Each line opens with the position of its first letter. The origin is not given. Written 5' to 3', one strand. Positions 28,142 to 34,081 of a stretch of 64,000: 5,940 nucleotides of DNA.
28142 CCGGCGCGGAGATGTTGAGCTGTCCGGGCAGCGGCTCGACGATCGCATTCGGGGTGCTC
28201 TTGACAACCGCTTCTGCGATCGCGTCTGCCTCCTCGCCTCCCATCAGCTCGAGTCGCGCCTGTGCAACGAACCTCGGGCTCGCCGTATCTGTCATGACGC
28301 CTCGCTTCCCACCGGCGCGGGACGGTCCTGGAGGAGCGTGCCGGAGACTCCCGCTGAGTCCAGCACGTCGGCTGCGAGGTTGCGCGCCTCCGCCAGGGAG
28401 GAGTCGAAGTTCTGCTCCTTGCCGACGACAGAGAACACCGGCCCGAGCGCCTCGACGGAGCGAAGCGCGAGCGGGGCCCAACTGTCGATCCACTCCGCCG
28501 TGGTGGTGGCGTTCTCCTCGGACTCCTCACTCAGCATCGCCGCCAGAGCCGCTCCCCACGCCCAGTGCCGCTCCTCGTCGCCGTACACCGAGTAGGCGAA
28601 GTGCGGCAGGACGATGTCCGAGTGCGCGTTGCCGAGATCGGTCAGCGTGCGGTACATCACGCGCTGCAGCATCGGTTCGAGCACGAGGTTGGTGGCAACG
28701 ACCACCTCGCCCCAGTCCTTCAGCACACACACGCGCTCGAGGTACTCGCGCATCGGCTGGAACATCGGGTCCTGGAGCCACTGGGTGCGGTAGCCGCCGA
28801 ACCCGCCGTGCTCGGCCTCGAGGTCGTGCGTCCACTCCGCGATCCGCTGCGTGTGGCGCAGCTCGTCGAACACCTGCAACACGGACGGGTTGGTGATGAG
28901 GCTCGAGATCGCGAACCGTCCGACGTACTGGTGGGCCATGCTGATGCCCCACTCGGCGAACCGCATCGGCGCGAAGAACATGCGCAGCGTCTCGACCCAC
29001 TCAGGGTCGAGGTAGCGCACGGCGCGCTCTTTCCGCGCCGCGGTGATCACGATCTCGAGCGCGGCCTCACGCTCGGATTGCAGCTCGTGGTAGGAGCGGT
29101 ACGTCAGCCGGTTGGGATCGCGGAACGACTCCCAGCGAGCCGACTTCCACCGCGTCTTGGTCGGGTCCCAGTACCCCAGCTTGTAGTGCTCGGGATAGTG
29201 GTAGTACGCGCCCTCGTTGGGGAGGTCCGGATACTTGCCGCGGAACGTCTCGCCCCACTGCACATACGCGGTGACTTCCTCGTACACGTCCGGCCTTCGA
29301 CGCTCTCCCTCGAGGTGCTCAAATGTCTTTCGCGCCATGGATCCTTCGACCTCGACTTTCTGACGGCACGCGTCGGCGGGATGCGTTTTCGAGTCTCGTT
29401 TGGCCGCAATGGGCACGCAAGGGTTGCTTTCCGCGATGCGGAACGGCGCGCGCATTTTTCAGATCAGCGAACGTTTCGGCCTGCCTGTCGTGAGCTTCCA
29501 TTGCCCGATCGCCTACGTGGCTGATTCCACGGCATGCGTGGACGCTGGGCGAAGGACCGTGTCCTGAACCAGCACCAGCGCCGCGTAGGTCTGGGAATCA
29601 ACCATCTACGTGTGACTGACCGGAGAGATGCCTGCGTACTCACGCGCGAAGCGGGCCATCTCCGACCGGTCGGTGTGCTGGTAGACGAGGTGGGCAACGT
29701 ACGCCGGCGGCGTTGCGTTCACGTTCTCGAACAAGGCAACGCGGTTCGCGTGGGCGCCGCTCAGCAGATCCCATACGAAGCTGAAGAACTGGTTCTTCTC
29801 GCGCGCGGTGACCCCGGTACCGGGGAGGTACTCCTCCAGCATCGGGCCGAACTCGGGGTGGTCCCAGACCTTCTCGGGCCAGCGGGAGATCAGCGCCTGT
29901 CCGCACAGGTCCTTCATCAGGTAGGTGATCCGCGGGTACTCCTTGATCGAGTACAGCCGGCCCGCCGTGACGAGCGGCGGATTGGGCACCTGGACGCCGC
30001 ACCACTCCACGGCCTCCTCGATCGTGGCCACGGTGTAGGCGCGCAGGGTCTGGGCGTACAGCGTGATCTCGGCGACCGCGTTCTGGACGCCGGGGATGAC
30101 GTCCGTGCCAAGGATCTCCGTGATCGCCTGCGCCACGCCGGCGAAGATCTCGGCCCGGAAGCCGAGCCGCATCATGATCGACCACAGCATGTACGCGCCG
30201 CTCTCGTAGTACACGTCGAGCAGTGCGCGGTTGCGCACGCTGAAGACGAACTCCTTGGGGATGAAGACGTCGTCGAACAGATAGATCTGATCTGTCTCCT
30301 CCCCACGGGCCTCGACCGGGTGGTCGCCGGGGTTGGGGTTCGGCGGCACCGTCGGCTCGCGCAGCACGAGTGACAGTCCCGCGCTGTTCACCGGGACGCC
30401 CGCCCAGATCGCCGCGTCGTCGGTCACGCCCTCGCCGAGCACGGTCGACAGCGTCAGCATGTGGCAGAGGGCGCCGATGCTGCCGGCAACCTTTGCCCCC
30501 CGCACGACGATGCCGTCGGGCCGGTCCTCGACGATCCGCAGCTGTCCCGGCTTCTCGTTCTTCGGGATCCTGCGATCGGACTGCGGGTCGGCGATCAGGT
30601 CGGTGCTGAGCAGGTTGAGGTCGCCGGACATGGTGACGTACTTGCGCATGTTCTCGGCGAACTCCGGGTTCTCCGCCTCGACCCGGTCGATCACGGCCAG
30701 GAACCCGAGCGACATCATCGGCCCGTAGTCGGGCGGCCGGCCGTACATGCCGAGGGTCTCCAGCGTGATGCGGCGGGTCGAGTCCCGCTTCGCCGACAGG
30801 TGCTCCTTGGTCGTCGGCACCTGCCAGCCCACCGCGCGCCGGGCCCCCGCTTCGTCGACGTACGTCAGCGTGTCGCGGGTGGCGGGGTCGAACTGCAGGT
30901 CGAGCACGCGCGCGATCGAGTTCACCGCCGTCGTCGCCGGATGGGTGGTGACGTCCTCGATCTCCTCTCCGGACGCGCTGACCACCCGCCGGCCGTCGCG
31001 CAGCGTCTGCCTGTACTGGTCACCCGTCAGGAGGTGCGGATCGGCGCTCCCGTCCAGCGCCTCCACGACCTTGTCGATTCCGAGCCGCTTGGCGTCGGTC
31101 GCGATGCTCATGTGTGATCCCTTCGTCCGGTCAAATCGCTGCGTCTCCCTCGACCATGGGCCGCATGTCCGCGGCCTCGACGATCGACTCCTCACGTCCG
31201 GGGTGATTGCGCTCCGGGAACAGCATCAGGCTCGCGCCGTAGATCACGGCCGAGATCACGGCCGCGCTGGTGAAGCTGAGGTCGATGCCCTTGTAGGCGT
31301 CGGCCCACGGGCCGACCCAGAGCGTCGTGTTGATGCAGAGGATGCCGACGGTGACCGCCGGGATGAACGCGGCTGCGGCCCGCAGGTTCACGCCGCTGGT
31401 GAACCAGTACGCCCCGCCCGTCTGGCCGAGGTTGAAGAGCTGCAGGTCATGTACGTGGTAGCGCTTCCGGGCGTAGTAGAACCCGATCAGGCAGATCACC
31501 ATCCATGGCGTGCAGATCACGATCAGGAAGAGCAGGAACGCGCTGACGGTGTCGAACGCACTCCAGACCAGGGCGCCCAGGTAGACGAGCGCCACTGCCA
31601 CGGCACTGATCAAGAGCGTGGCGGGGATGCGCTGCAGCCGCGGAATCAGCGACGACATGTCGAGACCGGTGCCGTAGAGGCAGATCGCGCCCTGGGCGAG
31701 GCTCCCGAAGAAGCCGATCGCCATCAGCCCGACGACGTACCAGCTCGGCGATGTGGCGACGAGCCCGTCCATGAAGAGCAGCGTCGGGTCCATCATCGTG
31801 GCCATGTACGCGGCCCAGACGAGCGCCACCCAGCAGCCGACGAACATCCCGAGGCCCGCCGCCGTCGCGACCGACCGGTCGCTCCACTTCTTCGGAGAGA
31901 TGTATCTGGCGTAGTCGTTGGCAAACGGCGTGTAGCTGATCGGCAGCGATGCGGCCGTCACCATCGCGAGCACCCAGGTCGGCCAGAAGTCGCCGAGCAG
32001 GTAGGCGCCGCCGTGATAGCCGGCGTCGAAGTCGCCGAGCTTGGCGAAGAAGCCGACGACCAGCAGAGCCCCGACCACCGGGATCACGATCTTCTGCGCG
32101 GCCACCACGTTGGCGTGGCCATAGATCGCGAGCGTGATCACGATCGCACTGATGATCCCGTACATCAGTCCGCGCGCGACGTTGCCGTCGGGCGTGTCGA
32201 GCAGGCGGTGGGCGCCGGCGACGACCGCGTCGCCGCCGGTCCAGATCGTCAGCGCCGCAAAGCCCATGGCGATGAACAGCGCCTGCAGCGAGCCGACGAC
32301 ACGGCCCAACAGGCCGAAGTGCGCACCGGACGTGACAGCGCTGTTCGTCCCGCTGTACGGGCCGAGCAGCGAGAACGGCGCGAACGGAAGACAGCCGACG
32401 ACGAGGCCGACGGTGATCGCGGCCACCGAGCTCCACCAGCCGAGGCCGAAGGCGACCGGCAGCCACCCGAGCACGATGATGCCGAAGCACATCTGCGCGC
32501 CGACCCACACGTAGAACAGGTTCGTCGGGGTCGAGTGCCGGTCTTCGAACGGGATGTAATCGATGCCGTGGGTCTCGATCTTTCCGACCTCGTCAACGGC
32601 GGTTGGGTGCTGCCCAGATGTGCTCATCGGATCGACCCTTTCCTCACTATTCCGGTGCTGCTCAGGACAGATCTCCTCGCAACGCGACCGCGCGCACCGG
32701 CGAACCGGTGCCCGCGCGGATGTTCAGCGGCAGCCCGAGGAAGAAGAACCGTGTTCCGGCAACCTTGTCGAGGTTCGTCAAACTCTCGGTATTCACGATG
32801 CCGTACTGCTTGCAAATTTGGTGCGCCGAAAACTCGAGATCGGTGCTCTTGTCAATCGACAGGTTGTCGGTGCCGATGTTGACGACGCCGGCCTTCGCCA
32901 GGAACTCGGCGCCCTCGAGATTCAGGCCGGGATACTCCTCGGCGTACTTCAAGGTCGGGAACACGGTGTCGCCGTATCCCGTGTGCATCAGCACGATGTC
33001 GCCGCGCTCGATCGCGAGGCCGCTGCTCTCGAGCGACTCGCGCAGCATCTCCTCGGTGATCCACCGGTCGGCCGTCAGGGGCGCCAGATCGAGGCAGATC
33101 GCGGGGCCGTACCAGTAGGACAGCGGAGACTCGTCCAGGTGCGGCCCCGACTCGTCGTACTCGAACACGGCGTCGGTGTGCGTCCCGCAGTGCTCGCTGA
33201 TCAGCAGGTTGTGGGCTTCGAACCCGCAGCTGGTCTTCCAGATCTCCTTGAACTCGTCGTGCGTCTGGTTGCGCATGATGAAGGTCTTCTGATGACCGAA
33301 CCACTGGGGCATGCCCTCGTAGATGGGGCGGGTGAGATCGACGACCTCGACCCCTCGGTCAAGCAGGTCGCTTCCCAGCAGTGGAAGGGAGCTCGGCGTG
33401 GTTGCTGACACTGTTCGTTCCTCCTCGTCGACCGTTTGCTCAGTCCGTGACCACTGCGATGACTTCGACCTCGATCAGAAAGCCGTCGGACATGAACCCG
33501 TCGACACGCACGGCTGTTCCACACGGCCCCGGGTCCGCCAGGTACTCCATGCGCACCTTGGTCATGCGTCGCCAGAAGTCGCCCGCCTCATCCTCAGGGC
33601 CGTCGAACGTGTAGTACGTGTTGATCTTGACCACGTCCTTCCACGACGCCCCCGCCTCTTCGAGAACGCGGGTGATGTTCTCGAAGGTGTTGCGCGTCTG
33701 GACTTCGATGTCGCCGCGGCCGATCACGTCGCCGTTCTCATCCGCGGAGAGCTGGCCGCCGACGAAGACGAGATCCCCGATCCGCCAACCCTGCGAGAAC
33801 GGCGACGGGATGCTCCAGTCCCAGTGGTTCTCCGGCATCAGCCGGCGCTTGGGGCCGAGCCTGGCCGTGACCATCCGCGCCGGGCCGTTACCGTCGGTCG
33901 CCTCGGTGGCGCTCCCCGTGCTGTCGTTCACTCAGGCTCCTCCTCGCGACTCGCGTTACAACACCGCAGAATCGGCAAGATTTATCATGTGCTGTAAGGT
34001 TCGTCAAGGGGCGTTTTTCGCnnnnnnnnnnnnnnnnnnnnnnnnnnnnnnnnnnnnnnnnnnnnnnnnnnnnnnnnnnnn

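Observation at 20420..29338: Atypical soluble diiron monooxygenase operon with phenol-hydroxylase gene order, NuoE/NuoF-type redox partners, a GroEL-like gene and amidohydrolases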

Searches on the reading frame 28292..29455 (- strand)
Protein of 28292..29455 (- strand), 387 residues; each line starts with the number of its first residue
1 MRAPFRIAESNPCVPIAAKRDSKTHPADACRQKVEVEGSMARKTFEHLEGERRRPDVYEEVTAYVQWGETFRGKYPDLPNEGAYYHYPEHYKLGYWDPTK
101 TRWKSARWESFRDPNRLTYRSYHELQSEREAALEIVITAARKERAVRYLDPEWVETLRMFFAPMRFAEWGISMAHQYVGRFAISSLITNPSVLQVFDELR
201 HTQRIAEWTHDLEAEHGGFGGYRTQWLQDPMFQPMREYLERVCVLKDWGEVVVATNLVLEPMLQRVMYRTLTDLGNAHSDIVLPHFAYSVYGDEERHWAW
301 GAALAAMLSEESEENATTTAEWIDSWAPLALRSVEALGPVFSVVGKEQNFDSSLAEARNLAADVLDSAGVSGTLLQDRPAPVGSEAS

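Call 4: search_protein_families(library=pfam, proteins=[window:28292-29455:-], max_evalue=0.01)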
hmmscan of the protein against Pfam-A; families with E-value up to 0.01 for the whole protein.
window:28292-29455:- (387 aa): 1 family
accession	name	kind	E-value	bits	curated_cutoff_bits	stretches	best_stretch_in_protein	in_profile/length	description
PF02332.24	Phenol_Hydrox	-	3.6e-60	203.8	24.4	1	100-310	16-228/230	Methane/Phenol/Alkene Hydroxylase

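Call 8: search_protein_families(library=ncbifam, proteins=[window:28292-29455:-], max_evalue=0.001)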
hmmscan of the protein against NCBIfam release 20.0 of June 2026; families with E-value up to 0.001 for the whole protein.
window:28292-29455:- (387 aa): 1 family
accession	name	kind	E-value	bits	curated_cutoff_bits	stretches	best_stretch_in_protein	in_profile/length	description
NF045802.1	MethMoxAlphaMmoY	equivalog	1.3e-13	51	700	1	95-344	80-340/389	aromatic/alkene monooxygenase hydroxylase subunit beta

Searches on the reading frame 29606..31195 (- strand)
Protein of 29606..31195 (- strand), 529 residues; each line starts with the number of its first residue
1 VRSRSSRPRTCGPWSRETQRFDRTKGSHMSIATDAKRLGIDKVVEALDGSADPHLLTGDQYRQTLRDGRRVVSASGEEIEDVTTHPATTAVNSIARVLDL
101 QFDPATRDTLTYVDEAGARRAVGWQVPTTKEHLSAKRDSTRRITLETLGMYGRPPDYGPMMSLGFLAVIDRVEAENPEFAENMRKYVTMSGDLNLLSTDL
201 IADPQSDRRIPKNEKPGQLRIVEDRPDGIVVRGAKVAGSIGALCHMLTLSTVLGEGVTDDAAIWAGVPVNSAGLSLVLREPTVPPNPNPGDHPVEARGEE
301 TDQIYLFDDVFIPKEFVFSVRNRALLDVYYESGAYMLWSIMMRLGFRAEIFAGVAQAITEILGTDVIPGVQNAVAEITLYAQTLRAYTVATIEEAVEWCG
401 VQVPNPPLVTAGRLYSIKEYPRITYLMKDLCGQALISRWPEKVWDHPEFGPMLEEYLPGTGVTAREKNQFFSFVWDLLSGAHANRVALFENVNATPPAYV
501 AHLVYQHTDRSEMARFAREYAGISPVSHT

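Call 5: search_protein_families(library=pfam, proteins=[window:29606-31195:-], max_evalue=0.01)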
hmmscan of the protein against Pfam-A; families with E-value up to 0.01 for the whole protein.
window:29606-31195:- (529 aa): 2 families
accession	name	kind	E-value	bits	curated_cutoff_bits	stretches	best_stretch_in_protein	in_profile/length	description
PF11794.13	HpaB_N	-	1.1e-56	192.9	35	1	57-318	1-269/270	4-hydroxyphenylacetate 3-hydroxylase N terminal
PF03241.18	HpaB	-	1.1e-32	113.2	25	1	328-521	4-201/202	4-hydroxyphenylacetate 3-hydroxylase C terminal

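Call 54: search_protein_families(library=ncbifam, proteins=[window:29606-31111:-], max_evalue=0.00001)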
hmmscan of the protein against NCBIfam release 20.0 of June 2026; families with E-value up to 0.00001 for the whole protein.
window:29606-31111:- (501 aa): 2 families
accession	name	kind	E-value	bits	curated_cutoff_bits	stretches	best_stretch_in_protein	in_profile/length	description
TIGR02309.1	HpaB-1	equivalog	2.5e-70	238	480.2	1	29-491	3-472/477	4-hydroxyphenylacetate 3-monooxygenase, oxygenase component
TIGR02310.1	HpaB-2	equivalog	7.2e-38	130.5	885.2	1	28-463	13-458/519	4-hydroxyphenylacetate 3-monooxygenase, oxygenase component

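Call 56: search_solved_structures(query=window:29606-31111:-, max_evalue=1e-10)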
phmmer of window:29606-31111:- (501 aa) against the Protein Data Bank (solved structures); distinct sequences matched with E-value up to 1e-10: 15.
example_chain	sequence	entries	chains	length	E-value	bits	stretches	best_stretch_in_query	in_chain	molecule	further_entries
2yyk_A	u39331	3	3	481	1.3e-60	208.7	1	29-476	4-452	4-hydroxyphenylacetate-3-hydroxylase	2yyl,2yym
2yyg_A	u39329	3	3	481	1.5e-60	208.5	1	29-477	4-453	4-hydroxyphenylacetate-3-hydroxylase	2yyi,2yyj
7dbw_C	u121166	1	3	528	3.8e-60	207.1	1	28-482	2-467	4-hydroxyphenylacetate 3-hydroxylase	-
9j9j_A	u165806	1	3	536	4e-60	207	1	28-482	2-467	4-nitrophenol 4-monooxygenase/4-nitrocatechol 2-monooxygenase, oxygenase component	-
3hwc_A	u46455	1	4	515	2.8e-56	194.4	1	28-485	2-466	Chlorophenol-4-monooxygenase component 2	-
4g5e_A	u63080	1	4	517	3.3e-53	184.2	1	28-486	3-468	2,4,6-Trichlorophenol 4-monooxygenase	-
7e8q_A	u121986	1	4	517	6.8e-52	179.9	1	28-495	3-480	Chlorophenol monooxygenase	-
6jhm_A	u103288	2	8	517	1.3e-51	179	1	28-495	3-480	Chlorophenol monooxygenase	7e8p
9lft_A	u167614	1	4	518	1.7e-44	155.5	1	28-492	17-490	4-Hydroxyphenylacetate-3-monooxygenase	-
4oo2_A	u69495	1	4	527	4.8e-39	137.5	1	17-463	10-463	Chlorophenol-4-monooxygenase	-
6b1b_A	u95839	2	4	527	6.3e-35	124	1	27-462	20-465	4-hydroxyphenylacetate 3-monooxygenase, oxygenase subunit | 4-hydroxyphenylacetate 3-monooxygenase oxygenase component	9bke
6qyh_A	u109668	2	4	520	1.6e-33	119.4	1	27-462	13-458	4-hydroxyphenylacetate 3-monooxygenase oxygenase component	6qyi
6eb0_A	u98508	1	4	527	1.6e-33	119.3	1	27-462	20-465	4-hydroxyphenylacetate 3-monooxygenase, oxygenase subunit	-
6vjr_A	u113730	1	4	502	2.1e-18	69.5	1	28-455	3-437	Vinylacetyl-CoA Delta-isomerase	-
1u8v_A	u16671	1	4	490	2.2e-13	52.9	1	27-369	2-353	Gamma-aminobutyrate metabolism dehydratase/isomerase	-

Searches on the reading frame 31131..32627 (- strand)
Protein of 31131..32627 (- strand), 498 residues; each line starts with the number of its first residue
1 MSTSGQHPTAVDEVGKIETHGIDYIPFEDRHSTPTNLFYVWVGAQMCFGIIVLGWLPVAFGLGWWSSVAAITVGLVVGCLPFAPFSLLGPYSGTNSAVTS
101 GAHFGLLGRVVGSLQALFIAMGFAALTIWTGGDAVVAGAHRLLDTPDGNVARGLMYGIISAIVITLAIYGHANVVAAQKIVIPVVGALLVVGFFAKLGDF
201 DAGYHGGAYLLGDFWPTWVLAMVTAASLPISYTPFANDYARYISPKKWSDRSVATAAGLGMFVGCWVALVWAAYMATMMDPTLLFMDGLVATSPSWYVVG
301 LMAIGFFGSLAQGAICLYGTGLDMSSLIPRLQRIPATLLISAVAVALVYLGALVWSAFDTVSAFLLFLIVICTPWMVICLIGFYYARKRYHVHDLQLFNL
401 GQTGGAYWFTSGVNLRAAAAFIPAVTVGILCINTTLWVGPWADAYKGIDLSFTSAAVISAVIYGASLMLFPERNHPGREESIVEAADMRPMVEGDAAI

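Call 5: search_protein_families(library=pfam, proteins=[window:31131-32627:-], max_evalue=0.01)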
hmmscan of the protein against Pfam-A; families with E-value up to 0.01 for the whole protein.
window:31131-32627:- (498 aa): 1 family
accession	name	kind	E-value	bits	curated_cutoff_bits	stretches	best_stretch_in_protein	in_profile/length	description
PF02133.21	Transp_cyt_pur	-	4.4e-51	174.5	23.5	1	24-452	1-437/440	Permease for cytosine/purines, uracil, thiamine, allantoin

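Call 54: search_protein_families(library=ncbifam, proteins=[window:31131-32627:-], max_evalue=0.00001)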
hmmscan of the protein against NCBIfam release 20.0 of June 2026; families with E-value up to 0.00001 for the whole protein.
window:31131-32627:- (498 aa): 2 families
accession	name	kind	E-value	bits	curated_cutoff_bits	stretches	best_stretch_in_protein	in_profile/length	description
TIGR00800.1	ncs1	subfamily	1e-18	67.3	353.1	1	25-430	7-432/447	NCS1 family nucleobase:cation symporter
TIGR02358.1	thia_cytX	hypoth_equivalog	7.2e-10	38.6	309.85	1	36-395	2-338/386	putative hydroxymethylpyrimidine transporter CytX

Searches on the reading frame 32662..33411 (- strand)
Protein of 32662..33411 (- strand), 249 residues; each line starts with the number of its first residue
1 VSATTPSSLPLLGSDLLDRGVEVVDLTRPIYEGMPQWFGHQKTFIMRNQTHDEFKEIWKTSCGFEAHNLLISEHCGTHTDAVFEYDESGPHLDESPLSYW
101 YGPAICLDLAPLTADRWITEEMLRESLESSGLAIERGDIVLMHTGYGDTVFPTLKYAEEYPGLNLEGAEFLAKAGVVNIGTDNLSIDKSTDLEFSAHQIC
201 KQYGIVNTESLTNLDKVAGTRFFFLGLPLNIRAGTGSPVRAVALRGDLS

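Call 5: search_protein_families(library=pfam, proteins=[window:32662-33411:-], max_evalue=0.01)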
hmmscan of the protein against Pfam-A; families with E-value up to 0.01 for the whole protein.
window:32662-33411:- (249 aa): 1 family
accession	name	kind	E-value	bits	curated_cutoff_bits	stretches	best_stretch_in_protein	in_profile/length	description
PF04199.19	Cyclase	-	3.2e-31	108.9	23.1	1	24-188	1-142/142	Putative cyclase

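Call 54: search_protein_families(library=ncbifam, proteins=[window:32662-33411:-], max_evalue=0.00001)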
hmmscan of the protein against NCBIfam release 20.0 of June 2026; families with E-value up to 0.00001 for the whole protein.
window:32662-33411:- (249 aa): 1 family
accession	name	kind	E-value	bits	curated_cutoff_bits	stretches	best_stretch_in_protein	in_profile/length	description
TIGR03035.1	trp_arylform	equivalog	5.5e-21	75.5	223.05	1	23-242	2-202/206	arylformamidase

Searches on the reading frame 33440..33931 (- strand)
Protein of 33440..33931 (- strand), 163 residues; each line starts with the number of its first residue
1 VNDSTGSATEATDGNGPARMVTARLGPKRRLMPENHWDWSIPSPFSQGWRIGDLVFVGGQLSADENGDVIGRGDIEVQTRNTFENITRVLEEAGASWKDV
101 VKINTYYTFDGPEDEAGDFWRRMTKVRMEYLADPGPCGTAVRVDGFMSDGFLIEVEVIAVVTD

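Call 5: search_protein_families(library=pfam, proteins=[window:33440-33931:-], max_evalue=0.01)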
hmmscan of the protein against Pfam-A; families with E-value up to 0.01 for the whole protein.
window:33440-33931:- (163 aa): 1 family
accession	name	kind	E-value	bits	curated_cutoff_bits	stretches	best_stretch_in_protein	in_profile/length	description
PF01042.26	Ribonuc_L-PSP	-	1.4e-20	74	27.3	1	43-161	9-121/121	Endoribonuclease L-PSP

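Call 54: search_protein_families(library=ncbifam, proteins=[window:33440-33931:-], max_evalue=0.00001)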
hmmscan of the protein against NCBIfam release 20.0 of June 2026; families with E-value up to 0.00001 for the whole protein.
window:33440-33931:- (163 aa): 2 families
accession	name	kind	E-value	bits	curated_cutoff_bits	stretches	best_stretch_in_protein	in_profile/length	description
TIGR00004.1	TIGR00004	subfamily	1.9e-16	60.4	106.25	1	43-160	14-124/125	Rid family detoxifying hydrolase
TIGR03610.1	RutC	equivalog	7.4e-11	42.2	169.1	1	43-161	16-126/127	pyrimidine utilization protein C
